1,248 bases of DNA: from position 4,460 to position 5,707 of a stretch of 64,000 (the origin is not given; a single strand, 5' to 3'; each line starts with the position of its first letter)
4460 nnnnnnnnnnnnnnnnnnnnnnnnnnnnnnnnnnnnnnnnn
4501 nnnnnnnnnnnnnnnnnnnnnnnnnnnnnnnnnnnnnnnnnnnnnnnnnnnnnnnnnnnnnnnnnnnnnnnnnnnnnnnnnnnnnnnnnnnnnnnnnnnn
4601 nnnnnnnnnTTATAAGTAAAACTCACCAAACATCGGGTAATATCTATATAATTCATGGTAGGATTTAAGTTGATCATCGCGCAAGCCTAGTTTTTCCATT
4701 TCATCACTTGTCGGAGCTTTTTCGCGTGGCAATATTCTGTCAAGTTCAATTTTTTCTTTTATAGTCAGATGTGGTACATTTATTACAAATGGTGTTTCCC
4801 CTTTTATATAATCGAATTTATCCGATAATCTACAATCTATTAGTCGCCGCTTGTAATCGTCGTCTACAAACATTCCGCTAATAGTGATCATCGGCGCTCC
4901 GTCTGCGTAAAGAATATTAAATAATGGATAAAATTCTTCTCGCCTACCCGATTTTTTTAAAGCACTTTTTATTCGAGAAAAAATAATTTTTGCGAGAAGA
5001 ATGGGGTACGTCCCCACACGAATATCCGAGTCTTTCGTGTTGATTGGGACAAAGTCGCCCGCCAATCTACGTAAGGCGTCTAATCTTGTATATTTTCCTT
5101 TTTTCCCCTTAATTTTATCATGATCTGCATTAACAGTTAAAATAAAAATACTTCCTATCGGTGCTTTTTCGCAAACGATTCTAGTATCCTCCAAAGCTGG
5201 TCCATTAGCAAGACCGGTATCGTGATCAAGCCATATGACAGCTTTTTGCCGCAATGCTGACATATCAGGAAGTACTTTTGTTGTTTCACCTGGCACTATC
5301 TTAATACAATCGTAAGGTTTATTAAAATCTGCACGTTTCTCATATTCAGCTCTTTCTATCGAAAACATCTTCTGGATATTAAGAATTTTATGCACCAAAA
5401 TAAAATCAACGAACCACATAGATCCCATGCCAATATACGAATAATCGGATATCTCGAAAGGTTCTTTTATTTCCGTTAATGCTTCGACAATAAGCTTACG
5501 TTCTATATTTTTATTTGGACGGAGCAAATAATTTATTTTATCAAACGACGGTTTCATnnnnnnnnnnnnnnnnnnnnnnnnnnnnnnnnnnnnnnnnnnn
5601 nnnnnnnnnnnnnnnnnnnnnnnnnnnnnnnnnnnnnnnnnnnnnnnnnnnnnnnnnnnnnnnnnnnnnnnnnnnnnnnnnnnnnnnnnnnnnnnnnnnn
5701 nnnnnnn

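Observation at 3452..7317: Dcm + Vsr + GHKL/MORC-like ATPase + unknown partner: candidate uncharacterised restriction/defence module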

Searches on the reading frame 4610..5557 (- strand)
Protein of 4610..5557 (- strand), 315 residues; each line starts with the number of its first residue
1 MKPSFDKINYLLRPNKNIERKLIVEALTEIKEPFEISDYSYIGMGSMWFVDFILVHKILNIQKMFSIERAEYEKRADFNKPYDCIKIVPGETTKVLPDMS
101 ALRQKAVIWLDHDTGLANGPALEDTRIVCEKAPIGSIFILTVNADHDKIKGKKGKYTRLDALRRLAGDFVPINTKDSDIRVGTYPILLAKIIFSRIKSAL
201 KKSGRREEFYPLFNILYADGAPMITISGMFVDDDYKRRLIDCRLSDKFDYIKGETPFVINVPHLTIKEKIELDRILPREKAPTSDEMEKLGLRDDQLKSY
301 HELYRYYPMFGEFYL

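Call 3: search_protein_families(library=pfam, proteins=[window:4610-5557:-], max_evalue=0.01)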
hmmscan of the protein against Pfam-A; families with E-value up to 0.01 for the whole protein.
window:4610-5557:- (315 aa): 1 family
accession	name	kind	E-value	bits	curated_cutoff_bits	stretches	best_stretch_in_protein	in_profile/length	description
PF20553.4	Methyltransf_35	-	2.5e-93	313.2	27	1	4-313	2-307/309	Putative O-methyltransferase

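Call 4: search_protein_families(library=ncbifam, proteins=[window:4610-5557:-], max_evalue=0.01)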
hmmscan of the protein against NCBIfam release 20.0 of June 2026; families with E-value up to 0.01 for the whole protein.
window:4610-5557:- (315 aa): 0 families

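Call 5: search_protein_families(library=padloc, proteins=[window:4610-5557:-], max_evalue=0.01)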
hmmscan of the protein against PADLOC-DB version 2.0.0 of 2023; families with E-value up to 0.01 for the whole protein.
window:4610-5557:- (315 aa): 0 families

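Call 7: find_homologous_proteins(query=window:4610-5557:-, max_evalue=0.00001)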
Query window:4610-5557:- (315 aa): 72 proteins with E <= 0.00001 among 1096 candidates.
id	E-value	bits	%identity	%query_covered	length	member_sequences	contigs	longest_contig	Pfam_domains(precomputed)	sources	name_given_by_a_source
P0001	3.5e-209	711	100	100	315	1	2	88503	PF20553.5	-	-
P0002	2.8e-130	452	64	100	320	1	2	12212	PF20553.5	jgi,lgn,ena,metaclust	metaclust:\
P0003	9.4e-109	382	53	99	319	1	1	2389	PF20553.5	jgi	-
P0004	1.5e-104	368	55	99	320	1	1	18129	PF20553.5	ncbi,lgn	-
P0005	6.1e-102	359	52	100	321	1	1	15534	PF20553.5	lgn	-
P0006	4.2e-99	350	53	99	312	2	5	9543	PF20553.5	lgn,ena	-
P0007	7.0e-89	316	47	99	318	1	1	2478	PF20553.5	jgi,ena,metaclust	metaclust:\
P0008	7.0e-88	313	46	99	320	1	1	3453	PF20553.5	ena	-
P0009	2.8e-87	311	47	99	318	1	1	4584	PF20553.5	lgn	-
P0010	2.4e-86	308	46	100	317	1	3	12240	PF20553.5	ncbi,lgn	-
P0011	5.7e-86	307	46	98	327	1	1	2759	PF20553.5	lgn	-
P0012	6.1e-86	307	46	99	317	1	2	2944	PF20553.5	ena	-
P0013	6.0e-85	303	45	99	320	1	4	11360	PF20553.5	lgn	-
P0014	1.4e-83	299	45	98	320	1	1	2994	PF20553.5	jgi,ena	-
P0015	3.2e-83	298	46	99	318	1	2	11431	PF20553.5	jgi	jgi:hypothetical protein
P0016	2.2e-81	292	45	98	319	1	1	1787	PF20553.5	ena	-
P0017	1.4e-80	289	43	98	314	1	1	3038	PF20553.5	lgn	-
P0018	6.0e-79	284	43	98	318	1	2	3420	PF20553.5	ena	-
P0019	1.6e-76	276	43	98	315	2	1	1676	PF20553.5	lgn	-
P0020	1.4e-75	273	44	99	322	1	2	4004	PF20553.5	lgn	-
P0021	2.6e-75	272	45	99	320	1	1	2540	PF20553.5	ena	-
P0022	6.0e-75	271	43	99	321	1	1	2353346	PF20553.5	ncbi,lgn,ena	-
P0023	4.4e-74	268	44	99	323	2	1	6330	PF20553.5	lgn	-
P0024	1.7e-73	266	43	99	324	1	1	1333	PF20553.5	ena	-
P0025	1.6e-72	263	41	99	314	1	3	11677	PF20553.5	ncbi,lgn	-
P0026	1.7e-72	263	41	98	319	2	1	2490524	PF20553.5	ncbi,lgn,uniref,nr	ncbi:O-methyltransferase [Thiohalophilus sp.]|uniref:O-methyltransferase n=1 Tax=Thiohalophilus sp. 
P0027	2.6e-71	259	41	93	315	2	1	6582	PF20553.5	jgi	jgi:hypothetical protein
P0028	3.7e-71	258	41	98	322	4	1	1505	PF20553.5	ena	-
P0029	8.8e-71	257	41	98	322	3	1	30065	PF20553.5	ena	-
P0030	3.1e-70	255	41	98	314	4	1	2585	PF20553.5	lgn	-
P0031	7.2e-70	254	40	98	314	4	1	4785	PF20553.5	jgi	-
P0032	1.2e-69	253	40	98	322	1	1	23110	PF20553.5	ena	-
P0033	2.5e-69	252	40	98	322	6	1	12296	PF20553.5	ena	-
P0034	1.1e-68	250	42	98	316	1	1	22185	PF20553.5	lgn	-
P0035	3.9e-68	248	40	98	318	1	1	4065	PF20553.5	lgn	-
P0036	4.6e-67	245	40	98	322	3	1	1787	PF20553.5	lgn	-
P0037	2.4e-66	242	37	98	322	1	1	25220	PF20553.5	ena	-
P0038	4.9e-66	241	39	98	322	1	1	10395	PF20553.5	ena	-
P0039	7.0e-66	241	40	99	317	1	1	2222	PF20553.5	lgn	-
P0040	9.9e-66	240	41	98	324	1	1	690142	PF20553.5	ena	-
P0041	6.6e-65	238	38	98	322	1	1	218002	PF20553.5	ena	-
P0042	1.1e-64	237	41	98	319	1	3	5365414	PF20553.5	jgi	jgi:hypothetical protein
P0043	1.2e-64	237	40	98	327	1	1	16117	PF20553.5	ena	-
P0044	9.0e-63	231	39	98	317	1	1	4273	PF20553.5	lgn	-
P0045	1.6e-61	227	34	99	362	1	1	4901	PF20553.5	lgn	-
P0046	4.0e-61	225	41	89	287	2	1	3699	PF20553.5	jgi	jgi:hypothetical protein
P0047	1.3e-59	220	65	49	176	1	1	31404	PF20553.5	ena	-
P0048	1.2e-58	217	36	98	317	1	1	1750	PF20553.5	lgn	-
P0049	1.2e-57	214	38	97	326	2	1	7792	PF20553.5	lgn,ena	-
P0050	6.8e-54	201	37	98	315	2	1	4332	PF20553.5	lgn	-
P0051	3.9e-53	199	35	99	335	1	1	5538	PF20553.5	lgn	-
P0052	1.5e-51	194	36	98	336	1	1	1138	PF20553.5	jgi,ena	-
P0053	1.5e-51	194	36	100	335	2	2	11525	PF20553.5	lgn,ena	-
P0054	1.0e-47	181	35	98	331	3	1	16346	PF20553.5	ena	-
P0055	3.4e-47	179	34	99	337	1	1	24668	PF20553.5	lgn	-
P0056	4.1e-47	179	37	98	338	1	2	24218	PF20553.5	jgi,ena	jgi:hypothetical protein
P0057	3.4e-45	173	34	97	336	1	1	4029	PF20553.5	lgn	-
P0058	1.1e-44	171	33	98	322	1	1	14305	PF20553.5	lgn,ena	-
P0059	2.1e-44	170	34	98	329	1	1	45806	PF20553.5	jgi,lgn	jgi:hypothetical protein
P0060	1.3e-43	168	37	98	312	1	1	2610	PF20553.5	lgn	-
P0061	9.4e-43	165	35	98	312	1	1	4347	PF20553.5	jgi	-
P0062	1.4e-42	164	34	97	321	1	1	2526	PF20553.5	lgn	-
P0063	5.2e-42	162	36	98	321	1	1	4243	PF20553.5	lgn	-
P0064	7.8e-42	162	33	98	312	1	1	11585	PF20553.5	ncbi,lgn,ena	-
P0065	1.6e-40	157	34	99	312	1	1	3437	PF20553.5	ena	-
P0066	3.1e-40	157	32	99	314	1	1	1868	PF20553.5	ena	-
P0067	6.1e-40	156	33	98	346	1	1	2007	PF20553.5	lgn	-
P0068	5.1e-38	149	33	97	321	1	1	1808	PF20553.5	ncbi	-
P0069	8.1e-36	142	30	99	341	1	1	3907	PF20553.5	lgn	-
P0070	5.4e-34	136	30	99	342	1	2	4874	PF20553.5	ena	-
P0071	2.9e-33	134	30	98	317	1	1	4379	PF20553.5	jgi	jgi:hypothetical protein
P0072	5.8e-26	110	39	55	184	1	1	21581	PF20553.5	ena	-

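Call 9: find_related_loci(query=A1, collection=genome_contigs, flank=8000)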
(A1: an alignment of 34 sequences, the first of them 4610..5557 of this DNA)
Query A1 (315 aa) in genome_contigs; peptide patterns used: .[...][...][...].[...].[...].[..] (x = any residue, [..] = any of these).
130 stretches matched a pattern; 66 encode a relative of the query (tblastn E <= 1e-3); 66 distinct loci.
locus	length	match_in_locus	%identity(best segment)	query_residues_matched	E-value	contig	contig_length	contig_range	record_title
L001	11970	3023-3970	55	2-313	6e-109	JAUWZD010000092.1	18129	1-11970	MAG: Spirochaetales bacterium isolate CSMAG_2727 CSMAG_2727_k141_785980_length_18129_cov_18.9199, whole genome shotgun s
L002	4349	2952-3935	43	3-313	1e-88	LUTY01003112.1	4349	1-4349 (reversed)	Candidatus Thiomargarita nelsonii strain THI036 THI94, whole genome shotgun sequence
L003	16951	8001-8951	42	4-312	3e-75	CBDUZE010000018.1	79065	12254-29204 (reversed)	MAG TPA_asm: uncultured Alphaproteobacteria bacterium isolate SRR22302348_concoct_16 genome assembly, contig: ERZ2507359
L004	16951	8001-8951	37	4-312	1e-73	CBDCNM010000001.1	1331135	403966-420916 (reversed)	MAG: Candidatus Latescibacterota bacterium isolate f150df7c-f474-47d5-8e53-e740a55afba2 genome assembly, contig: contig_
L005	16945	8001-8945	38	4-315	5e-68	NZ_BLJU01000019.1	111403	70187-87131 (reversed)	Pseudomonas yangonensis strain MY50 MY50_contig_19, whole genome shotgun sequence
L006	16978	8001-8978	40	4-312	7e-68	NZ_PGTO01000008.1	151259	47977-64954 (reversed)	Paramagnetospirillum kuznetsovii strain LBB-42 NODE_8_length_151259_cov_119.529, whole genome shotgun sequence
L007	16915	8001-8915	39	2-312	6e-64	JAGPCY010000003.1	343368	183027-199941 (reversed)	MAG: Kofleriaceae bacterium isolate Gw_SlAct_bin_340 Gw_SlAct_13_length_343368_cov_39.644841, whole genome shotgun seque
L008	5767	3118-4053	35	1-312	1e-52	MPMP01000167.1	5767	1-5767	MAG: Albidovulum sp. bin36 NODE_8910_length_5767_cov_17.0413_ID_17819, whole genome shotgun sequence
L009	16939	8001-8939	34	3-312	1e-51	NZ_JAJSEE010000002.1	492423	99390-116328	Guyparkeria hydrothermalis strain R3 2, whole genome shotgun sequence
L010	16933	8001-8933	35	3-312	2e-51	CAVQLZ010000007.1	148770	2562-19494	MAG: uncultured Acidobacteriaceae bacterium isolate MFD04463.bin.1.282 genome assembly, contig: contig_35457, whole geno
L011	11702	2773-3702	36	4-312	6e-51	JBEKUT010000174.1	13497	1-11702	MAG: Bryobacteraceae bacterium isolate SPRUCE 588 SPRUCE_588_174, whole genome shotgun sequence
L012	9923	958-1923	35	3-315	8e-50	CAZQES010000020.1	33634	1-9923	MAG TPA_asm: uncultured Anaerolinea sp. isolate SRP287051_co2_9 genome assembly, contig: NODE_2758_length_33634_cov_8.91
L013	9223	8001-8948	36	4-315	2e-49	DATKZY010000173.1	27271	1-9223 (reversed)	MAG TPA_asm: Planctomycetota bacterium isolate SMAG_U14257 k141_3091825, whole genome shotgun sequence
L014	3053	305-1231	34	4-312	2e-49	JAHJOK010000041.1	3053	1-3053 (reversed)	MAG: Alphaproteobacteria bacterium isolate Old_saline_planktonic.mb.28 Old_saline_plankto.mb.28_k141_463939, whole genom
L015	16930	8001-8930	33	3-312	2e-49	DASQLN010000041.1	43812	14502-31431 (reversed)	MAG TPA_asm: Allosphingosinicella sp. isolate SMAG_U11939 k141_6227102, whole genome shotgun sequence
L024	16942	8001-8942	32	1-312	1e-45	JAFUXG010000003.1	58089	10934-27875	MAG: Lachnospiraceae bacterium isolate RGIG4909 Roe_deer_Rumen-2__c390, whole genome shotgun sequence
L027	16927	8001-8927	35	4-312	3e-45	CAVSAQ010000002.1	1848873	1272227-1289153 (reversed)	MAG: uncultured Acidobacteriota bacterium isolate MFD05747.bin.1.115 genome assembly, contig: contig_2153, whole genome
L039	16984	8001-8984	31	1-312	1e-42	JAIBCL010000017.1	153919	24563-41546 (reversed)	MAG: Verrucomicrobiaceae bacterium isolate SSF29 NODE_1316_length_153919_cov_45.496469, whole genome shotgun sequence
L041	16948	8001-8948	31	1-312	1e-42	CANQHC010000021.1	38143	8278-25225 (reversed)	MAG: uncultured Clostridia bacterium isolate Lapin-028__bin33 genome assembly, contig: Lapin-028__NODE_1075_length_38143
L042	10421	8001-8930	33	4-312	1e-42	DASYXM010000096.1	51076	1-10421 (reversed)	MAG TPA_asm: Bryobacteraceae bacterium isolate SMAG_U6308 k141_1036355, whole genome shotgun sequence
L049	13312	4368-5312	32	1-312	2e-38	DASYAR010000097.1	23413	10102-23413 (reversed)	MAG TPA_asm: Planctomycetaceae bacterium isolate SMAG_U4886 k141_2128303, whole genome shotgun sequence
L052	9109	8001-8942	31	4-312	3e-36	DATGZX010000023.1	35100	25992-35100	MAG TPA_asm: Gemmataceae bacterium isolate SMAG_U10675 k141_499859, whole genome shotgun sequence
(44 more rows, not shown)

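Call 18: search_protein_families(library=pfam, proteins=[L027:5820-6686:+, L042:8939-9796:+, L039:1706-2992:+, L039:2996-5077:+, L039:5132-6610:+, L039:9013-10149:-, L041:5673-6662:+], max_evalue=0.001)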
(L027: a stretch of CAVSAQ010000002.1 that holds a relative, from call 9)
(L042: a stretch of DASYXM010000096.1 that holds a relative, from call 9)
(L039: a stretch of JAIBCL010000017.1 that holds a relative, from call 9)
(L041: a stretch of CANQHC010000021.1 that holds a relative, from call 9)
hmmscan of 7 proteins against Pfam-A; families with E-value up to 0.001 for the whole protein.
L027:5820-6686:+ (288 aa): 4 families
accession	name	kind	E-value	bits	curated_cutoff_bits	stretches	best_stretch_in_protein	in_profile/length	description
PF01555.25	N6_N4_Mtase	-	1e-26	94.7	26.7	1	49-266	2-219/221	DNA methylase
PF03602.21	Cons_hypoth95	-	9.2e-08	32.4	24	0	32-62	96-128/182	Conserved hypothetical protein 95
PF02086.21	MethyltransfD12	-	7.1e-05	23.1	22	0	228-268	20-60/253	D12 class N6 adenine-specific DNA methyltransferase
PF01170.24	UPF0020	-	0.00035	20.8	22.3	0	222-257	21-54/197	RMKL-like, methyltransferase domain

L042:8939-9796:+ (285 aa): 1 family
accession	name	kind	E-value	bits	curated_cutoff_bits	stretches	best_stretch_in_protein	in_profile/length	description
PF01555.25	N6_N4_Mtase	-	1.2e-22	81.4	26.7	1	53-268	3-217/221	DNA methylase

L039:1706-2992:+ (428 aa): 1 family
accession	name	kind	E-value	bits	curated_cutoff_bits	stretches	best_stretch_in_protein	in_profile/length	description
PF01507.26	PAPS_reduct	-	9e-11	42.5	22.5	1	22-246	4-173/175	Phosphoadenosine phosphosulfate reductase domain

L039:2996-5077:+ (693 aa): 3 families
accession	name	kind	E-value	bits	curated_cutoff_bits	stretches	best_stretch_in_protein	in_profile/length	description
PF13476.12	AAA_23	-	3e-11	44.8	27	1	9-268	1-200/201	AAA domain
PF02463.25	SMC_N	-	0.00016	21.6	40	0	7-66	2-56/220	RecF/RecN/SMC N terminal domain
PF13175.12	AAA_15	-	0.00062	19.9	32.1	0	7-55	3-45/374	AAA ATPase domain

L039:5132-6610:+ (492 aa): 9 families
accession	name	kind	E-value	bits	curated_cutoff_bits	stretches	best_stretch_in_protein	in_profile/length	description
PF13401.12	AAA_22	-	4.6e-07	30.6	27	0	168-207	4-43/130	AAA domain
PF13191.12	AAA_16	-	6e-07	30.6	32.6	1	167-416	24-164/167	AAA ATPase domain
PF20720.3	nSTAND3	-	2.2e-06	27.9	27.2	1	168-217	16-65/155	Novel STAND NTPase 3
PF12846.13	AAA_10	-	2.9e-06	27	27.5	0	161-211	13-63/362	AAA-like domain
PF13481.12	AAA_25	-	7.4e-05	22.9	27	1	159-202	23-65/195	AAA domain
PF01935.23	DUF87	-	0.00019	22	23.2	0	174-225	28-77/220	Helicase HerA, central domain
PF10412.15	TrwB_AAD_bind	-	0.00055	19.4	20.5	0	170-217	16-63/387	Type IV secretion-system coupling protein DNA-binding domain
PF24883.2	NPHP3_N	-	0.0008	20.1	24.8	0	163-204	16-59/164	Nephrocystin 3, N-terminal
PF01656.29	CbiA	-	0.00085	19.7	25.4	0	172-284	2-54/125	CobQ/CobB/MinD/ParA nucleotide binding domain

L039:9013-10149:- (378 aa): 2 families
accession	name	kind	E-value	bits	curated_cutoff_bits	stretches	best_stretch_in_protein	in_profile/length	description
PF00266.25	Aminotran_5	-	3.5e-83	280.1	21.5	1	2-355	1-362/371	Aminotransferase class-V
PF01212.27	Beta_elim_lyase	-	6.5e-09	36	27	1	46-215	35-212/288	Beta-eliminating lyase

L041:5673-6662:+ (329 aa): 1 family
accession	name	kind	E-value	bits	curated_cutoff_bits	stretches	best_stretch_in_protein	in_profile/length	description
PF01507.26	PAPS_reduct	-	5.7e-11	43.2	22.5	1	33-89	2-56/175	Phosphoadenosine phosphosulfate reductase domain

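Call 19: search_protein_families(library=padloc, proteins=[L027:5820-6686:+, L042:8939-9796:+, L039:1706-2992:+, L039:2996-5077:+, L039:5132-6610:+, L039:9013-10149:-, L041:5673-6662:+], max_evalue=0.001)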
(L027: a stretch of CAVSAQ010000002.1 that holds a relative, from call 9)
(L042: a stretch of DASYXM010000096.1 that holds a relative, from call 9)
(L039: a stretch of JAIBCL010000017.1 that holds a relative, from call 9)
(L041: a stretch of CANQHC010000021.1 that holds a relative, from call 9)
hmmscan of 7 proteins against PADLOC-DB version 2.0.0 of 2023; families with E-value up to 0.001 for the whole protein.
L027:5820-6686:+ (288 aa): 38 families (the best 25 are shown)
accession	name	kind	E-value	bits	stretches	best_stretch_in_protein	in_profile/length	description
PDLC03238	MTase_II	-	9.9e-68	227.1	1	20-254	115-349/428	Type II methyltransferase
PDLC03299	MTase_II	-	1.6e-33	114.5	1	27-272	13-259/296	Type II methyltransferase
PDLC03371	MTase_II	-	3.2e-29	100.3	1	29-274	11-256/260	Type II methyltransferase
PDLC03320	MTase_II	-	7.2e-25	85.7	1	30-279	34-283/289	Type II methyltransferase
PDLC03265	MTase_II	-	2.9e-19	67.7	2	27-120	21-115/333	Type II methyltransferase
PDLC03339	MTase_II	-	6.1e-19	66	2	29-154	4-139/399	Type II methyltransferase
PDLC03295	MTase_II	-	3.1e-17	61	2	30-122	5-99/292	Type II methyltransferase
PDLC03353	MTase_II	-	5.8e-17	60.1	2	194-271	176-251/260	Type II methyltransferase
PDLC03300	MTase_II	-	3.6e-16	57.1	2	76-271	84-277/302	Type II methyltransferase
PDLC03350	MTase_II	-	1.4e-15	55.5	2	198-272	225-297/312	Type II methyltransferase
PDLC03216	MTase_II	-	3.7e-15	53.8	2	24-125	7-116/364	Type II methyltransferase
PDLC03387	MTase_II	-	3.1e-14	50.8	2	196-280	201-284/289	Type II methyltransferase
PDLC04134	mad2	-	3.8e-14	50.4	1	26-113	338-411/492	mads_2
PDLC03738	oMTase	-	9.1e-14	48.9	2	25-121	17-123/376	orphan methyltransferase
PDLC03229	MTase_II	-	2.2e-13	47.8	2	23-149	171-308/436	Type II methyltransferase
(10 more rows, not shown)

L042:8939-9796:+ (285 aa): 31 families (the best 25 are shown)
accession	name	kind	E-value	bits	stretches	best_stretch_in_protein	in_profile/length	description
PDLC03238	MTase_II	-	8.6e-65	217.4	1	29-277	121-366/428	Type II methyltransferase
PDLC03299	MTase_II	-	2.2e-29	100.9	1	26-275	9-258/296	Type II methyltransferase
PDLC03371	MTase_II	-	5.7e-22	76.5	1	28-277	7-255/260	Type II methyltransferase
PDLC03320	MTase_II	-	2.7e-18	64.1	2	191-279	191-279/289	Type II methyltransferase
PDLC03300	MTase_II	-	1.6e-13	48.4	2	197-276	200-278/302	Type II methyltransferase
PDLC03265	MTase_II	-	2.8e-13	48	1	33-116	26-108/333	Type II methyltransferase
PDLC03339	MTase_II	-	2.8e-13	47.4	2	188-276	185-273/399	Type II methyltransferase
PDLC03230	MTase_II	-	7.6e-12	43.2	1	33-252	37-260/360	Type II methyltransferase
PDLC03246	MTase_II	-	1.3e-10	39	1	206-270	300-362/376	Type II methyltransferase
PDLC03353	MTase_II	-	7.7e-10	36.7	1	29-104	7-78/260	Type II methyltransferase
PDLC03387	MTase_II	-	2.9e-09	34.5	1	30-104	10-84/289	Type II methyltransferase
PDLC03350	MTase_II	-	4.4e-09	34.2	1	208-277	230-298/312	Type II methyltransferase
PDLC03323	MTase_II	-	4.7e-09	33.8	1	29-104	12-82/330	Type II methyltransferase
PDLC03216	MTase_II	-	5.9e-09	33.4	1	28-150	8-144/364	Type II methyltransferase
PDLC03738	oMTase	-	7.5e-09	32.7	1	28-154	17-157/376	orphan methyltransferase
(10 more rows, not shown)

L039:1706-2992:+ (428 aa): 7 families
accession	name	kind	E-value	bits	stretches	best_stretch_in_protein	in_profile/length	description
PDLC02662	DndC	-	6.1e-122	406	1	3-420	12-458/481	DndC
PDLC02661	DndC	-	5.2e-118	393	1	3-421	8-458/468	DndC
PDLC02659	DndC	-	1.9e-76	256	2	11-198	22-210/586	DndC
PDLC02660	DndC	-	1.9e-76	256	2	11-198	22-210/586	DndC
PDLC03333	MTase_II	-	8.1e-76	253.7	1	9-290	34-326/544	Type II methyltransferase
PDLC02510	BrxP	-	1.2e-14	51.5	1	9-202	124-294/779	BrxP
PDLC02782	SspD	-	1.6e-10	39.2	1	21-159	3-122/277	SspD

L039:2996-5077:+ (693 aa): 67 families (the best 25 are shown)
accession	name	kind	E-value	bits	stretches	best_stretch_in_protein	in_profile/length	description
PDLC02668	DndD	-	1.6e-60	203.9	1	7-670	3-643/659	DndD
PDLC02756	PbeC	-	3.8e-60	202.6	1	7-669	3-641/643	PbeC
PDLC02667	DndD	-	8.2e-52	174.8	1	7-670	3-640/657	DndD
PDLC02663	DndD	-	3.7e-51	172.7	1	6-669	2-655/675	DndD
PDLC02736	PbeC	-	6.2e-48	161.8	1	7-669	3-670/685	PbeC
PDLC02733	PbeC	-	1.8e-47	160.2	1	9-669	5-665/672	PbeC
PDLC02740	PbeC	-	3.2e-47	159.7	1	7-670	3-640/648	PbeC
PDLC02735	PbeC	-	1.2e-45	154.5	2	8-331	4-325/652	PbeC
PDLC02709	PbeC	-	2.8e-42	143.2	1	7-650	3-618/661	PbeC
PDLC02731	PbeC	-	1.1e-35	121.6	2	7-334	3-322/645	PbeC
PDLC02714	PbeC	-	2.7e-28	97.2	2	7-302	3-289/651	PbeC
PDLC02725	PbeC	-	3.4e-27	93.3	2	7-300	3-288/646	PbeC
PDLC02726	PbeC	-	3.4e-27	93.2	2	424-649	384-606/637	PbeC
PDLC02754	PbeC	-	3.5e-27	93.3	2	6-325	2-313/646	PbeC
PDLC02730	PbeC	-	2e-25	87.6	2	412-663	399-648/651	PbeC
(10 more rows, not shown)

L039:5132-6610:+ (492 aa): 14 families
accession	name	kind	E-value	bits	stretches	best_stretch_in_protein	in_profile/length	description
PDLC02684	DndH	-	1.2e-23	80.7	1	167-460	1365-1675/1715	DndH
PDLC04140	mad8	-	1.1e-15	55.9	1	168-427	26-238/314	mads_8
PDLC02685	DndH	-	2.7e-13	46.6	1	170-458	1335-1636/1678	DndH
PDLC04105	HerA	-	5.1e-09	33.2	1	340-421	382-467/576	-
PDLC02679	DndH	-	1.6e-07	27.1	1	313-457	1520-1665/1711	DndH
PDLC02682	DndH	-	2.7e-07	26.3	1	313-455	1496-1639/1686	DndH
PDLC02683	DndH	-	3.7e-07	26.4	1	350-459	1236-1345/1389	DndH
PDLC02185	HerA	-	7.2e-07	26.3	1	338-423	407-495/585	-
PDLC04100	HerA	-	1.5e-06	25.2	1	333-422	398-488/580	-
PDLC04102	HerA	-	1.7e-06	24.6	1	341-421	469-551/654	-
PDLC02681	DndH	-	1.7e-05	20.6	1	313-457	1441-1586/1631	DndH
PDLC01055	HerA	-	0.00011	19.2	0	341-424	385-465/532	Type III coevolved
PDLC04098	HerA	-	0.00021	18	1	340-423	487-580/686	-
PDLC05079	PDC-S73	-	0.0003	17.7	1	168-238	190-258/752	-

L039:9013-10149:- (378 aa): 2 families
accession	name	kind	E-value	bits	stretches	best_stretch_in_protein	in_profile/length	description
PDLC02657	DndA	-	3e-136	452.6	1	2-363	1-363/372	DndA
PDLC02759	SspA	-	1.6e-135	450.2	1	3-364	1-362/374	SspA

L041:5673-6662:+ (329 aa): 2 families
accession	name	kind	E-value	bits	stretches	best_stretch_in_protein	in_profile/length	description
PDLC02510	BrxP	-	3.9e-10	36.6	1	18-107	119-212/779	BrxP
PDLC02782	SspD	-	8.9e-09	33.4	1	34-117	3-85/277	SspD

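Call 20: predict_structure(alignment_id=A1)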
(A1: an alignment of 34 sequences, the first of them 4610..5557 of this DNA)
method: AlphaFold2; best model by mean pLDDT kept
length: 315 residues; sequences in the alignment: 34
mean_pLDDT: 91.0   pTM: 0.89
mean pLDDT of the five models: 91.0, 90.8, 90.1, 89.6, 89.2
residues with pLDDT >= 90: 239; 70-90: 53; 50-70: 9; < 50: 14
segments of 3 or more residues with pLDDT < 50: 1-10, 313-315
pLDDT, mean of each block of 10 residues (from residue 1): 40 84 97 97 88 95 97 94 97 98 98 94 98 98 93 82 96 96 96 98 97 93 97 98 97 96 84 88 88 89 79 43
secondary structure, 60 per line:
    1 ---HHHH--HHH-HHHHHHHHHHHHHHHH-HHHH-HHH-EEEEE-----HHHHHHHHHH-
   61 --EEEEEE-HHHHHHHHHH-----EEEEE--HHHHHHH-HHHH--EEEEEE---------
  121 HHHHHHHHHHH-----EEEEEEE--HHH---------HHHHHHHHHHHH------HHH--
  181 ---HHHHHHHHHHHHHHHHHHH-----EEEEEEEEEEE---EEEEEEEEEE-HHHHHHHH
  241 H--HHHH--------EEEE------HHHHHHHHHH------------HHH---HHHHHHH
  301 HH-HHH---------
elements in order: H4-7 H14-29 H31-34 E40-44 H50-59 E63-68 H70-79 E85-89 H92-98 H100-103 E106-111 H121-131 E137-143 H158-169 H184-202 E208-218 E222-231 H233-241 H244-247 E256-259 H266-275 H294-302
